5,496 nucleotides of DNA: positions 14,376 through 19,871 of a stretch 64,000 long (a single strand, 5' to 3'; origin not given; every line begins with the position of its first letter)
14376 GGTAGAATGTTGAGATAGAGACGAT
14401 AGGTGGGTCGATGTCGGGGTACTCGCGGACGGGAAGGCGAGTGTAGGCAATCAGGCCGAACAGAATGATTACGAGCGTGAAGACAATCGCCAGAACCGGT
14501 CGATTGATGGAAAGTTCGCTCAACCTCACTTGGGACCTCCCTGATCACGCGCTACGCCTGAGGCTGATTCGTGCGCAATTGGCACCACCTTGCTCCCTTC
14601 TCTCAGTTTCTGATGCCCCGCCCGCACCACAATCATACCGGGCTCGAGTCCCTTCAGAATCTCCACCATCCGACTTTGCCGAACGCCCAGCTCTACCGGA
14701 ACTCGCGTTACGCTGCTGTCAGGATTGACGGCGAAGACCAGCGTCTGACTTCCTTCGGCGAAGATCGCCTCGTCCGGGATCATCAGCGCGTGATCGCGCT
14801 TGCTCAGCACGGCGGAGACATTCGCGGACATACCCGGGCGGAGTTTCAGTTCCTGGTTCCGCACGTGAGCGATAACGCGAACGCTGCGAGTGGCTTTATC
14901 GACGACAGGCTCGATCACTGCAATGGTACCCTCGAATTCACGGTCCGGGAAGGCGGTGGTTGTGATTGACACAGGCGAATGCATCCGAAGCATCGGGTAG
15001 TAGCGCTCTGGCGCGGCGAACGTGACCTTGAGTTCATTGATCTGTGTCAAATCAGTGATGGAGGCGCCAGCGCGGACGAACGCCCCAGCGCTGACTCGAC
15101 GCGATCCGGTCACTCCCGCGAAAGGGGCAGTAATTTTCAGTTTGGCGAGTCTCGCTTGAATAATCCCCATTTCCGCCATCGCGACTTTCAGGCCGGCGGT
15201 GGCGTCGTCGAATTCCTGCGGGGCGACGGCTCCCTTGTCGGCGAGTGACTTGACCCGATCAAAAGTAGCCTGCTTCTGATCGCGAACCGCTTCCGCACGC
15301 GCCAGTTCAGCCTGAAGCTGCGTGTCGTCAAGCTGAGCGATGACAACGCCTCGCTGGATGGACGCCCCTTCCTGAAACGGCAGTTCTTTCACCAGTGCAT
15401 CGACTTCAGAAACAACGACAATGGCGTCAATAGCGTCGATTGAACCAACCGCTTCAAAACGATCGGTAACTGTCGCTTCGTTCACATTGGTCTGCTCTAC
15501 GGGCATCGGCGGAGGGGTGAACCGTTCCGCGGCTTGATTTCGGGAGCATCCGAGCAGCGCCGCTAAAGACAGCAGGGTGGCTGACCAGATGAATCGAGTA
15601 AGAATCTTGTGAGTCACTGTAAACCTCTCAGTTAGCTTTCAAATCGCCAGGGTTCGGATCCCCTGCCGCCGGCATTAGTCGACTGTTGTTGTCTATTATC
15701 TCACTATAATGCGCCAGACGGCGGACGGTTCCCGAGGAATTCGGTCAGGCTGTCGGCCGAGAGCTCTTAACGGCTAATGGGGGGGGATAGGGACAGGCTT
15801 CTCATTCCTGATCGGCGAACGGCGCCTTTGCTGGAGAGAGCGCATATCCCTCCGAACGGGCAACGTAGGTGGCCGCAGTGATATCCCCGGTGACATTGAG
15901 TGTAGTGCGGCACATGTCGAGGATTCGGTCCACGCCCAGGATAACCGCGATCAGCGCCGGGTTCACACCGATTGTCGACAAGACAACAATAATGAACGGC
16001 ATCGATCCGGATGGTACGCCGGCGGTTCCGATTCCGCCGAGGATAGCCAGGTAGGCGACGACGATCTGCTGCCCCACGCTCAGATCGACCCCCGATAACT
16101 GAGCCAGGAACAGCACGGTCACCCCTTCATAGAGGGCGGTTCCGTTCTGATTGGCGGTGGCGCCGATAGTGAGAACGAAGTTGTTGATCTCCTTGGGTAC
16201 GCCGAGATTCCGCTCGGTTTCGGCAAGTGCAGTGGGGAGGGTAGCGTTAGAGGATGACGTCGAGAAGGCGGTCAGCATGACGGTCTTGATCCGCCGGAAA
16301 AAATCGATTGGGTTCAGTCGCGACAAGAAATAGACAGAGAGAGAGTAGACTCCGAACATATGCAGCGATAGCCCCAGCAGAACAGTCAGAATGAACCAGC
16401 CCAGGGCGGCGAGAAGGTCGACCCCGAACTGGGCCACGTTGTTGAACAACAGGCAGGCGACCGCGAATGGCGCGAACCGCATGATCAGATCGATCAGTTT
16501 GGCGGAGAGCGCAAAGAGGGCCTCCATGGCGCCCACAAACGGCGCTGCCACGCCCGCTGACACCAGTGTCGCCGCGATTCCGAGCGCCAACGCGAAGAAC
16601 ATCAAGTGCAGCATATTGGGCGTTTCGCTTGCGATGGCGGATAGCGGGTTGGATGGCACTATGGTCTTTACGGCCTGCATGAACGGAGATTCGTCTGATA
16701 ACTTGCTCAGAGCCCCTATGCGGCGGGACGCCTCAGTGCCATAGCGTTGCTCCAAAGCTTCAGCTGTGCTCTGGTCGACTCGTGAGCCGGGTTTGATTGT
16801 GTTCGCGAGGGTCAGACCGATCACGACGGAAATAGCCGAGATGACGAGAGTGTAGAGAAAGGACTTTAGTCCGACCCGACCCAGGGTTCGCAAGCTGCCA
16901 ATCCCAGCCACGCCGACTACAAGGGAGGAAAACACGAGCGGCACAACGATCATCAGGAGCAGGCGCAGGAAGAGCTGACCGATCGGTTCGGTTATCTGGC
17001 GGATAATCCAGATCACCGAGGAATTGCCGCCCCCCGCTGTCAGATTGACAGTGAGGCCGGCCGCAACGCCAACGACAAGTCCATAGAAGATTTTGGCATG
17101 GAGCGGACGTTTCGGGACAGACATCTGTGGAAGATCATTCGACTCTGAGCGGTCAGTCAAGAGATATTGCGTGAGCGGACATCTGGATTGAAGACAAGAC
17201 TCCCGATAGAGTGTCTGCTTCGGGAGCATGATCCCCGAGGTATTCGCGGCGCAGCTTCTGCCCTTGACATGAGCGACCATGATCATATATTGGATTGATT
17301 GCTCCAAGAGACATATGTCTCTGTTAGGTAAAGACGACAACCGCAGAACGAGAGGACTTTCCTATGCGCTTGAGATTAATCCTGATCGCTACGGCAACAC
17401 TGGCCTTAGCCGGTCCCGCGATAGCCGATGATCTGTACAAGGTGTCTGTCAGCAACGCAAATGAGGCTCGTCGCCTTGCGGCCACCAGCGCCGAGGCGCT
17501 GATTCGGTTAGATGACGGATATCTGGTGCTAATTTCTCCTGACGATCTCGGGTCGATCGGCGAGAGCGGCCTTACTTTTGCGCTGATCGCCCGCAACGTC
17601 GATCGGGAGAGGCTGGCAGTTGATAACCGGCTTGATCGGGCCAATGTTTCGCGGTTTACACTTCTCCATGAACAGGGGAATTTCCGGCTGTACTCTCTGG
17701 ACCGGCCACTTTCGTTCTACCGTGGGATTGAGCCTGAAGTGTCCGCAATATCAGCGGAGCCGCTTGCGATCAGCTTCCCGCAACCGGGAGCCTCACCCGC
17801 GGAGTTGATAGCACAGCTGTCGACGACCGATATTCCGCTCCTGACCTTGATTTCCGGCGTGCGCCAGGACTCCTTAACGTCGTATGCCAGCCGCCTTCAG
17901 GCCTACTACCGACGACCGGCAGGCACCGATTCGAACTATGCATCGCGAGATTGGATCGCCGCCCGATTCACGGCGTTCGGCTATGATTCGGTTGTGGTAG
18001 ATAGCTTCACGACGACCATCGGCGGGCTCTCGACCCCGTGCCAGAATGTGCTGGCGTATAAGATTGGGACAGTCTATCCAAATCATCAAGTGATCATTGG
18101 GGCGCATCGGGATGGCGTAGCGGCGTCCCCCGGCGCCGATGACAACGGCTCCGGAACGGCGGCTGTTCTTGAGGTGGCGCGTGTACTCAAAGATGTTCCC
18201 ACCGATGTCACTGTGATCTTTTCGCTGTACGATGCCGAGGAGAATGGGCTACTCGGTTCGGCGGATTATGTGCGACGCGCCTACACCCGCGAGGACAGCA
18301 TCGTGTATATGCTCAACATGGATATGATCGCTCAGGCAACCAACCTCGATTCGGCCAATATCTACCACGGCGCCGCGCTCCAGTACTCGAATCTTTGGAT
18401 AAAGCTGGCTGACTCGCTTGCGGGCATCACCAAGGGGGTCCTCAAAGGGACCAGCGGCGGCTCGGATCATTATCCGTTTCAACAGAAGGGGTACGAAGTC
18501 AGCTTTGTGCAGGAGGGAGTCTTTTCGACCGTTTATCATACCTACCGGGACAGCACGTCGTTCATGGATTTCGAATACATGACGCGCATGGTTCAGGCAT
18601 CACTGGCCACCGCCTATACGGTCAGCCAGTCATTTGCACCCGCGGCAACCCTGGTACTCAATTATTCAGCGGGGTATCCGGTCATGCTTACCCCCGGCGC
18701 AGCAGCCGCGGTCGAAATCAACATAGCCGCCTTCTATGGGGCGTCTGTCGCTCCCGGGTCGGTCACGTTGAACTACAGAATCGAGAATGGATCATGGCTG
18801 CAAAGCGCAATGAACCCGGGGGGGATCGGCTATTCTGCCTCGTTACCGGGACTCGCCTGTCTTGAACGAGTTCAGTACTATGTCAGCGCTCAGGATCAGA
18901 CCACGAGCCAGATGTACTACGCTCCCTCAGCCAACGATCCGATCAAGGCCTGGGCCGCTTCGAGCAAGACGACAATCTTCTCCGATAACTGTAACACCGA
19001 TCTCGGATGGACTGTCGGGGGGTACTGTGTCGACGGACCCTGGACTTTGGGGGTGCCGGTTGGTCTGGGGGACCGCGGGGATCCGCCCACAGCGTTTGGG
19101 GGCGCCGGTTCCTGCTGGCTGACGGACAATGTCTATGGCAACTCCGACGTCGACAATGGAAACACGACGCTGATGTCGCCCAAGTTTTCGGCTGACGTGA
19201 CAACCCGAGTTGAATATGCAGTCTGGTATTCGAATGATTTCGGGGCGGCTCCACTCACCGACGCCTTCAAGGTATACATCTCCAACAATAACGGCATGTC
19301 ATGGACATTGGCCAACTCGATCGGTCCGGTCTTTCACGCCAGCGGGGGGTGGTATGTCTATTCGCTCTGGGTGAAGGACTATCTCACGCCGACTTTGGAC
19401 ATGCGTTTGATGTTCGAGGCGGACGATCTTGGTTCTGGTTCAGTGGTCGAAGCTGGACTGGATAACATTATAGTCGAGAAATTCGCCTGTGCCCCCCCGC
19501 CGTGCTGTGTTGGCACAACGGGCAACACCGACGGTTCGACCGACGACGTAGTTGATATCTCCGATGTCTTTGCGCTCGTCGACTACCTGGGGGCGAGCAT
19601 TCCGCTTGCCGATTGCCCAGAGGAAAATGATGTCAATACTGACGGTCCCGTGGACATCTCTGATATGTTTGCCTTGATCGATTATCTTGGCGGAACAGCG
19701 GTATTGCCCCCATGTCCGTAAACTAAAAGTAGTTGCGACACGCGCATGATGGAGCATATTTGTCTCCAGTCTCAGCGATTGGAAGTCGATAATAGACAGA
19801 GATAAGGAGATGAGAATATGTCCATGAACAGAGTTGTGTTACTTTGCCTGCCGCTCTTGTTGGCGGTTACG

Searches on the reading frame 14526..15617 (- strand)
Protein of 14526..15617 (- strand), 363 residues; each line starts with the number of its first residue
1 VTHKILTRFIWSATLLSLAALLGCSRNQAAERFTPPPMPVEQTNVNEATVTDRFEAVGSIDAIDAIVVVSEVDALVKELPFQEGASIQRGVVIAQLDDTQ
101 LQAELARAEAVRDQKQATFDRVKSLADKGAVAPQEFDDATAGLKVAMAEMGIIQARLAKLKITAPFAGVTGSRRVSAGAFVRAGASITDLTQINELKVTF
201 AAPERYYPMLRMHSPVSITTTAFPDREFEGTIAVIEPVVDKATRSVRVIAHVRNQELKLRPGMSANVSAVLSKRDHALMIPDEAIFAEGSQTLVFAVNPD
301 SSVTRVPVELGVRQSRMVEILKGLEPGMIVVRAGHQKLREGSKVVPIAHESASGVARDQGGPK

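Call 12: search_protein_families(library=pfam, proteins=[window:14526-15617:-], max_evalue=0.001)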
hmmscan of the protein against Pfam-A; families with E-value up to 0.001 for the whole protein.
window:14526-15617:- (363 aa): 2 families
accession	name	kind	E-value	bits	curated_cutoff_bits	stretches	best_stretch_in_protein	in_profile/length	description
PF16576.10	HlyD_D23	-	8.2e-25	87.8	30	1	53-265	5-214/214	Barrel-sandwich domain of CusB or HlyD membrane-fusion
PF13437.12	HlyD_3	-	8.1e-15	55.9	22.2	1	161-262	1-106/106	HlyD family secretion protein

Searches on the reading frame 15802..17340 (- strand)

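Call 12: search_protein_families(library=pfam, proteins=[window:15802-17340:-], max_evalue=0.001)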
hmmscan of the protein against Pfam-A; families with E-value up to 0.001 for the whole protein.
window:15802-17340:- (512 aa): 1 family
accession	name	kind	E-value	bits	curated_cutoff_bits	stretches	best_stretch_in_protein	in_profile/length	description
PF00375.23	SDF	-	5.8e-109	365.1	27.9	1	80-495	1-386/387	Sodium:dicarboxylate symporter family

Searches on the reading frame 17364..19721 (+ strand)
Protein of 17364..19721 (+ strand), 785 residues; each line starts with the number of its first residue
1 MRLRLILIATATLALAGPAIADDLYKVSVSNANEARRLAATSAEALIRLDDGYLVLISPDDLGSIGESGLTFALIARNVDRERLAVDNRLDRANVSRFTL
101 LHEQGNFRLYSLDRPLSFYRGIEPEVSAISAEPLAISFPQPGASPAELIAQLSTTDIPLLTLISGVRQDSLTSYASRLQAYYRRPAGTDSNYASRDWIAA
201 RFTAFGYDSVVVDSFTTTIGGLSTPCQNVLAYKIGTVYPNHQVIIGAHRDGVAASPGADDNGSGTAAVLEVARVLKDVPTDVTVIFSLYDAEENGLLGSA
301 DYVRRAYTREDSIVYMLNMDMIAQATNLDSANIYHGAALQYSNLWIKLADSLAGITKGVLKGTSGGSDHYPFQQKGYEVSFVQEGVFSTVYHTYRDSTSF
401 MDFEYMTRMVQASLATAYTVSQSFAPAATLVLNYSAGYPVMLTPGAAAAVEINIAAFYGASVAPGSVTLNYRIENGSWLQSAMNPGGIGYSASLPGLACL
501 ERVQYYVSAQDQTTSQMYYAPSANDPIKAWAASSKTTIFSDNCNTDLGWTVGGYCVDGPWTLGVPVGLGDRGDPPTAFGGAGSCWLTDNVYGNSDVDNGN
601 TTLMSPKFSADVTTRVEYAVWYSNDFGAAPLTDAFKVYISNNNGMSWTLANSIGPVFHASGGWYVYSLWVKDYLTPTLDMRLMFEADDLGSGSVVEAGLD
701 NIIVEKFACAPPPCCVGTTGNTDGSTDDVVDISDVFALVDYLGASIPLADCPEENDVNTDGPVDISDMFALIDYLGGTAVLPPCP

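Call 5: search_protein_families(library=pfam, proteins=[window:17364-19718:+], max_evalue=1)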
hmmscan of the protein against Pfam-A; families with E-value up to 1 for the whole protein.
window:17364-19718:+ (785 aa): 5 families
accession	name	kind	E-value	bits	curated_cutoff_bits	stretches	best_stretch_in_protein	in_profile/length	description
PF04389.22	Peptidase_M28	-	1e-35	123.7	21.3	1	237-415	10-191/193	Peptidase family M28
PF01546.33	Peptidase_M20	-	1.5e-06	28.7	24.6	1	248-461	23-147/206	Peptidase family M20/M25/M40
PF00404.24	Dockerin_1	-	0.0028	18.3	22.9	1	725-775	5-56/57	Dockerin type I domain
PF05450.20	Nicastrin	-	0.086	12.8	25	1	254-358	18-130/218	Nicastrin large lobe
PF02012.26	BNR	-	0.087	13.3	27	0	638-648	1-11/12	BNR/Asp-box repeat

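Call 7: search_protein_families(library=ncbifam, proteins=[window:17364-19718:+], max_evalue=1)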
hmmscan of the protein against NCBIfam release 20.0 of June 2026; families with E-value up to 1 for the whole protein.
window:17364-19718:+ (785 aa): 8 families
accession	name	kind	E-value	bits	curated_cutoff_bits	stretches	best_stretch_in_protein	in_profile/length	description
NF045908.1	AminopepLapALeg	equivalog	4e-20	72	600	1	163-418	128-391/396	aminopeptidase LapA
NF007568.0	PRK10199.1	equivalog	1.7e-08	34.2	298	1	256-321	139-205/346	aminopeptidase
NF041540.1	dockerin_GC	domain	3.3e-05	24.2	29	1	721-773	9-61/67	GC-type dockerin domain-anchored protein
NF045500.1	Omp28_seleno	equivalog_domain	0.00016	21.1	200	1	718-774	316-374/377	Omp28-related selenoprotein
NF058540.1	Ncarbamyl_ErtE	equivalog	0.0037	15.9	520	1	170-284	19-119/418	N-carbamyl-l-glutamate amidohydrolase ErtE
TIGR01883.1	PepT-like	hypoth_equivalog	0.0082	15.2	274.25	1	253-311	94-152/361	peptidase T-like protein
TIGR01910.1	DapE-ArgE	subfamily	0.011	15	217.6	1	257-339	102-179/373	ArgE/DapE family deacylase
TIGR01900.1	dapE-gram_pos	equivalog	0.012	14.5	304.2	1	224-294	56-125/351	succinyl-diaminopimelate desuccinylase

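Call 20: find_encoding_contigs(protein=window:17364-19721:+, flank=10000, max_places=6)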
Protein window:17364-19721:+ (785 aa): 4 contigs read that carry it; 2 places shown.
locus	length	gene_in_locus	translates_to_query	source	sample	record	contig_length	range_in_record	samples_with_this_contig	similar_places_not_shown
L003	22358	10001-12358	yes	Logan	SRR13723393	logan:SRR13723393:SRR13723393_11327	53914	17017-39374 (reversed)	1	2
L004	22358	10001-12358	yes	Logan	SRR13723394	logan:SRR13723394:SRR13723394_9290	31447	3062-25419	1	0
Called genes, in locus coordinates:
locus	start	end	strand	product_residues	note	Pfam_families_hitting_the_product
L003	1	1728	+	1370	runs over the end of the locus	PF13517:FG-GAP_3, PF01839:FG-GAP (weak), PF13517:FG-GAP_3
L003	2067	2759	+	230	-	PF09603:Fib_succ_major, PF07603:Lcl_C (weak)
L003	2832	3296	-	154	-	PF08327:AHSA1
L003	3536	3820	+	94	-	-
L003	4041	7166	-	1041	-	PF00873:ACR_tran, PF03176:MMPL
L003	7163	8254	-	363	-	PF25917:BSH_RND, PF25973:BSH_CzcB (weak), PF25876:HH_MFP_RND (weak), PF25954:Beta-barrel_RND_2, PF25975:CzcB_C (weak), PF25989:YknX_C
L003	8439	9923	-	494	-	PF00375:SDF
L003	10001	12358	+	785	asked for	PF01546:Peptidase_M20 (weak), PF04389:Peptidase_M28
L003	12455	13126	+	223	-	-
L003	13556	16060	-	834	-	PF00404:Dockerin_1 (faint)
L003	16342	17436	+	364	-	PF00291:PALP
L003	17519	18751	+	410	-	PF00155:Aminotran_1_2 (faint), PF01041:DegT_DnrJ_EryC1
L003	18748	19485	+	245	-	PF02348:CTP_transf_3, PF12804:NTP_transf_3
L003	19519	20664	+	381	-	PF04101:Glyco_tran_28_C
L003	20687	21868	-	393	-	PF02706:Wzz, PF13807:GNVR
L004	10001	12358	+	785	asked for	PF01546:Peptidase_M20 (weak), PF04389:Peptidase_M28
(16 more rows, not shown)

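Call 35: list_cluster_members(proteins=[window:17364-19718:+, window:20922-23423:-, window:11404-14526:-])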
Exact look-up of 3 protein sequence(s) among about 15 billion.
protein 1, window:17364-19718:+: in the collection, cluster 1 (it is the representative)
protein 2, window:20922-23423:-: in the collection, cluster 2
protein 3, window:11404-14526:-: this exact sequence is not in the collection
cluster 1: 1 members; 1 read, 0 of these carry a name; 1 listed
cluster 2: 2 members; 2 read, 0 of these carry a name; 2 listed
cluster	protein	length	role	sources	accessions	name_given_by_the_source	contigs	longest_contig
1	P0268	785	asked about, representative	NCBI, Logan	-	-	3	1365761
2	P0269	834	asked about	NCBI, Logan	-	-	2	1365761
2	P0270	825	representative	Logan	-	-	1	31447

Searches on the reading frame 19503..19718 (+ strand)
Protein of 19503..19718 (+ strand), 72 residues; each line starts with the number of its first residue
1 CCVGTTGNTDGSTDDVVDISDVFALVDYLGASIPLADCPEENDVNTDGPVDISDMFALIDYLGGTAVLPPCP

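Call 5: search_protein_families(library=pfam, proteins=[window:19503-19718:+], max_evalue=1)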
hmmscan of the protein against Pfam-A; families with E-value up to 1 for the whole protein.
window:19503-19718:+ (72 aa): 1 family
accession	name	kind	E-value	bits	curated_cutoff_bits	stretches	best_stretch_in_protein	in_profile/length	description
PF00404.24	Dockerin_1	-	7.9e-05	23.2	22.9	1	12-62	5-56/57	Dockerin type I domain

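Call 7: search_protein_families(library=ncbifam, proteins=[window:19503-19718:+], max_evalue=1)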
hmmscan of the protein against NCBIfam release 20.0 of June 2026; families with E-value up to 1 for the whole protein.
window:19503-19718:+ (72 aa): 2 families
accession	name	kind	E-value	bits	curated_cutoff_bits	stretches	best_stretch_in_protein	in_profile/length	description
NF041540.1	dockerin_GC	domain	7.1e-07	29.5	29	1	8-60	9-61/67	GC-type dockerin domain-anchored protein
NF045500.1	Omp28_seleno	equivalog_domain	4.9e-06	26.1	200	1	7-61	322-374/377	Omp28-related selenoprotein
